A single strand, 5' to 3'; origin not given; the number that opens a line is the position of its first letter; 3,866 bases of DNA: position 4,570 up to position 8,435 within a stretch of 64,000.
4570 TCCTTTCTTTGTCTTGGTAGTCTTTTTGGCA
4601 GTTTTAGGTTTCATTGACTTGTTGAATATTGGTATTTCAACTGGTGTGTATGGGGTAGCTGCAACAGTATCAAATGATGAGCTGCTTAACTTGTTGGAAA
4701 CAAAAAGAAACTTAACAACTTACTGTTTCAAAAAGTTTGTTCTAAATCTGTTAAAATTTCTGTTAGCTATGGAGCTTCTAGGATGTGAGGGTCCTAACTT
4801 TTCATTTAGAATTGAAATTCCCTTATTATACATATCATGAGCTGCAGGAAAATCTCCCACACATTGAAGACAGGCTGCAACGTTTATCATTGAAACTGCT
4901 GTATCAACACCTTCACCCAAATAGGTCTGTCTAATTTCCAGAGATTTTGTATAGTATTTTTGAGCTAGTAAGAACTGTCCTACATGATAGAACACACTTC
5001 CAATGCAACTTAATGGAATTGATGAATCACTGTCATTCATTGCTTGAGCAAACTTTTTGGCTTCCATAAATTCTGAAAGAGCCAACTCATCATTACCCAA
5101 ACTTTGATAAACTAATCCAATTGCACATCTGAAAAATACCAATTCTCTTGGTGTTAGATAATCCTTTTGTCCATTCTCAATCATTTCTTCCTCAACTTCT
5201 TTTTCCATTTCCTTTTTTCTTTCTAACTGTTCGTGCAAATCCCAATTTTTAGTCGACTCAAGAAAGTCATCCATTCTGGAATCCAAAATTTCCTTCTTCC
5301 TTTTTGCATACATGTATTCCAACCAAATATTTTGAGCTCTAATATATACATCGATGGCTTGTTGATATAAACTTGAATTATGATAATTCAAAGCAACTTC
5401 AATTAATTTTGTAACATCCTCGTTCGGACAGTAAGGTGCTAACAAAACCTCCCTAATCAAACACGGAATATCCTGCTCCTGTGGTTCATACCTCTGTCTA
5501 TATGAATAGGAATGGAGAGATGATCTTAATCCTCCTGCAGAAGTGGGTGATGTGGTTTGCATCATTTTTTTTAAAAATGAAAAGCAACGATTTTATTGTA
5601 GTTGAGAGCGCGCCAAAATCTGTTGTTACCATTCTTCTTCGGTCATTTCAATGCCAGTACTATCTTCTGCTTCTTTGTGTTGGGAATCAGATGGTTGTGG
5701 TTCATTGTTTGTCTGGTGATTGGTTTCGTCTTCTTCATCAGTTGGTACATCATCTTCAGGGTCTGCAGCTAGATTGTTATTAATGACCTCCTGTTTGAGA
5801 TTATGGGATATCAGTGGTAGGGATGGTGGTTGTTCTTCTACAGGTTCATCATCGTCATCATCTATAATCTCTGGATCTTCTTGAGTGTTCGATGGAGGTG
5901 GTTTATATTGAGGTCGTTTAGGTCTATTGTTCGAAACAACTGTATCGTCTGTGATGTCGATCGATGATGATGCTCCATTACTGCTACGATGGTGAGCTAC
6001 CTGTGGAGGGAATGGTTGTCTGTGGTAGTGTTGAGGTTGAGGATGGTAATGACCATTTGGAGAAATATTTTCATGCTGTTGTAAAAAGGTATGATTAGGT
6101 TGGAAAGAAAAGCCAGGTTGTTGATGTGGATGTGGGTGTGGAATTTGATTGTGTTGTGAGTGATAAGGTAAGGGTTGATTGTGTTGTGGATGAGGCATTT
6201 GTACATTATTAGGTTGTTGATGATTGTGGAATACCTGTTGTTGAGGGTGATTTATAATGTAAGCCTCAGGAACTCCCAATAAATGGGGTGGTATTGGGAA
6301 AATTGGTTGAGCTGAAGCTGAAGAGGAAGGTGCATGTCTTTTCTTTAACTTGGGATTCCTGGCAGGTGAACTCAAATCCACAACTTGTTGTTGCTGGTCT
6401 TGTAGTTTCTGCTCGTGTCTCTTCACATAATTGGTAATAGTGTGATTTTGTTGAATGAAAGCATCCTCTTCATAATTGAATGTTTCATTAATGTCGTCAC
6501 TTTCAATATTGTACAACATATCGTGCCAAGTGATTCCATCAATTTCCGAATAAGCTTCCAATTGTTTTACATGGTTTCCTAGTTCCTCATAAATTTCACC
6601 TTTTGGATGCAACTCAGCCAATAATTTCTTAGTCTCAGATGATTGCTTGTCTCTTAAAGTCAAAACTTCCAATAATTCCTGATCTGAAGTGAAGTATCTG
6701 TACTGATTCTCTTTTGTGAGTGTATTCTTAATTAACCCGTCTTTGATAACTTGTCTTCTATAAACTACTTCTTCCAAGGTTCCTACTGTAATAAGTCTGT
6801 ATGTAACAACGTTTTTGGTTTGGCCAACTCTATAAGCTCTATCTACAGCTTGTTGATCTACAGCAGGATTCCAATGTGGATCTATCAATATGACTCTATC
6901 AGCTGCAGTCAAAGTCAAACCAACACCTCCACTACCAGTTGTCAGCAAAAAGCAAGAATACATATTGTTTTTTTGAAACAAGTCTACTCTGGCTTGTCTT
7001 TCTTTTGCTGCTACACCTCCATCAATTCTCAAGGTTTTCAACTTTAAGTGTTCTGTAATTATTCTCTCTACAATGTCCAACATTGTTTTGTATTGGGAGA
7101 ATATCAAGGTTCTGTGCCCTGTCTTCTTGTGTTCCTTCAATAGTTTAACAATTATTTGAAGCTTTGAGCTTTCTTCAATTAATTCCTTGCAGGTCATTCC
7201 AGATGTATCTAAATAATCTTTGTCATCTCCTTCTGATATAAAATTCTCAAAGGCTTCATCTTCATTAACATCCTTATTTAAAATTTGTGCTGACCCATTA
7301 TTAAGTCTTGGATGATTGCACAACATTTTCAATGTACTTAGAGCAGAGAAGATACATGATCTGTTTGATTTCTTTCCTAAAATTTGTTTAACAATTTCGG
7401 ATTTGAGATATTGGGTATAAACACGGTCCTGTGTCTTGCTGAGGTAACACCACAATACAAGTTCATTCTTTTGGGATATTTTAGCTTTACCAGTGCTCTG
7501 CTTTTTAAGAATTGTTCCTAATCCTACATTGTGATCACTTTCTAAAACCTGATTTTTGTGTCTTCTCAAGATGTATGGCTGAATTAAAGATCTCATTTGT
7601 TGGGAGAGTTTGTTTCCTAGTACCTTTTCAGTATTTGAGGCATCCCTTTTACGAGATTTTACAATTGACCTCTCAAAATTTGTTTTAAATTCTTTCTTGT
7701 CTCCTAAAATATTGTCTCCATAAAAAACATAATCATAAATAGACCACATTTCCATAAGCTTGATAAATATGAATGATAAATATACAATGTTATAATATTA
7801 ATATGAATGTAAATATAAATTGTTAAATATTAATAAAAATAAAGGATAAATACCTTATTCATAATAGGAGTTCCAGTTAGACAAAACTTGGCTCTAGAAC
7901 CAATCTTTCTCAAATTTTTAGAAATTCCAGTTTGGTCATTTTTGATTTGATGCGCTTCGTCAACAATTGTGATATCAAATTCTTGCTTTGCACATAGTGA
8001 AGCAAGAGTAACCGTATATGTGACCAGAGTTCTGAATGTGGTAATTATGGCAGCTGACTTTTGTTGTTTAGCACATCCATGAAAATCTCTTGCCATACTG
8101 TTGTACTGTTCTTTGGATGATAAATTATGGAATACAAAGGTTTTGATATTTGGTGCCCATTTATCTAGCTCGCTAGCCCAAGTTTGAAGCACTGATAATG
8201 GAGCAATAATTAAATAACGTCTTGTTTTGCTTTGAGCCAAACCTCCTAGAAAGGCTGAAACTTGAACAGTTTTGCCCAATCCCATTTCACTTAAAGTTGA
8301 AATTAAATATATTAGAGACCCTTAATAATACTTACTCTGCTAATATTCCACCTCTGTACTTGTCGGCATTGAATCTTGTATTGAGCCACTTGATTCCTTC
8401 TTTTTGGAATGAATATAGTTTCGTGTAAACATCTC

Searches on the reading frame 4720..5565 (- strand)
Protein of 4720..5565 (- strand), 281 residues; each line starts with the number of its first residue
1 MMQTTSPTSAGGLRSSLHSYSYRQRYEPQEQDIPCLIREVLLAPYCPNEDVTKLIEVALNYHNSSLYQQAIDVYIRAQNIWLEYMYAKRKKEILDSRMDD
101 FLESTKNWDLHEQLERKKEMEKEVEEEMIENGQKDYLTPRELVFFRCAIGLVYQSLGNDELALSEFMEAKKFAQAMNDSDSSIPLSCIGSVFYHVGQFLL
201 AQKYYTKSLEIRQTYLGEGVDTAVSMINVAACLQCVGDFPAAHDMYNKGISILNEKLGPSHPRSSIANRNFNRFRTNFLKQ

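Call 51: search_protein_families(library=pfam, proteins=[window:4720-5565:-], max_evalue=0.01)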
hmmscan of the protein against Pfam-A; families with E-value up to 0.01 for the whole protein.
window:4720-5565:- (281 aa): 8 families
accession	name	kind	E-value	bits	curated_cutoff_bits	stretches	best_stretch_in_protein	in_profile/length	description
PF13424.12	TPR_12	-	2.3e-18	66.6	30.1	1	185-254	6-76/77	Tetratricopeptide repeat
PF00515.34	TPR_1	-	4.5e-08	33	27.8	0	186-215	5-34/34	Tetratricopeptide repeat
PF13374.12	TPR_10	-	1.2e-07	32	27.5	1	222-262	1-41/42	Tetratricopeptide repeat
PF07719.23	TPR_2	-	2.2e-06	27.8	27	0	185-212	4-31/34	Tetratricopeptide repeat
PF24885.1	TPR_NPHP3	-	4.2e-05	23.5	100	1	163-262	74-180/239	Nephrocystin-3 TPR domain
PF13181.12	TPR_8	-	0.0001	22.6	25.7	0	147-171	5-29/34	Tetratricopeptide repeat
PF04212.24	MIT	-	0.0033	17.9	30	0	53-100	6-56/66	MIT (microtubule interacting and transport) domain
PF17874.7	TPR_MalT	-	0.0054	16.5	45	1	143-255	36-154/336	MalT-like TPR region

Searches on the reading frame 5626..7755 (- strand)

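Call 51: search_protein_families(library=pfam, proteins=[window:5626-7755:-], max_evalue=0.01)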
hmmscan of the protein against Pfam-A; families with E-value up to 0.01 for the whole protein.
window:5626-7755:- (709 aa): 3 families
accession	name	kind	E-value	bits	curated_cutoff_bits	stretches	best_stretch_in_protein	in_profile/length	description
PF00271.37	Helicase_C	-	6.4e-23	81.5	23.5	1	198-311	2-110/110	Helicase conserved C-terminal domain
PF00176.29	SNF2-rel_dom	-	7.9e-10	38.7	24.9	1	2-151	170-290/290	SNF2-related domain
PF16203.11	ERCC3_RAD25_C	-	0.0058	16.4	27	0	193-332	40-177/248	ERCC3/RAD25/XPB C-terminal helicase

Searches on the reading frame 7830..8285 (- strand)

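Call 51: search_protein_families(library=pfam, proteins=[window:7830-8285:-], max_evalue=0.01)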
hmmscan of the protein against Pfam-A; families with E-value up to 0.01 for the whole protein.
window:7830-8285:- (151 aa): 4 families
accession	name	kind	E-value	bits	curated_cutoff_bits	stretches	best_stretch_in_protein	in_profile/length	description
PF00176.29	SNF2-rel_dom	-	4.2e-30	105.3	24.9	1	1-145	26-168/290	SNF2-related domain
PF04851.21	ResIII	-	1.2e-08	35.4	22.5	1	2-141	33-163/164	Type III restriction enzyme, res subunit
PF00270.35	DEAD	-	5.3e-06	26.7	26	1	2-141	24-161/167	DEAD/DEAH box helicase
PF18766.7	SWI2_SNF2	-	0.00016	21.8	26.7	1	62-144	79-159/221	SWI2/SNF2 ATPase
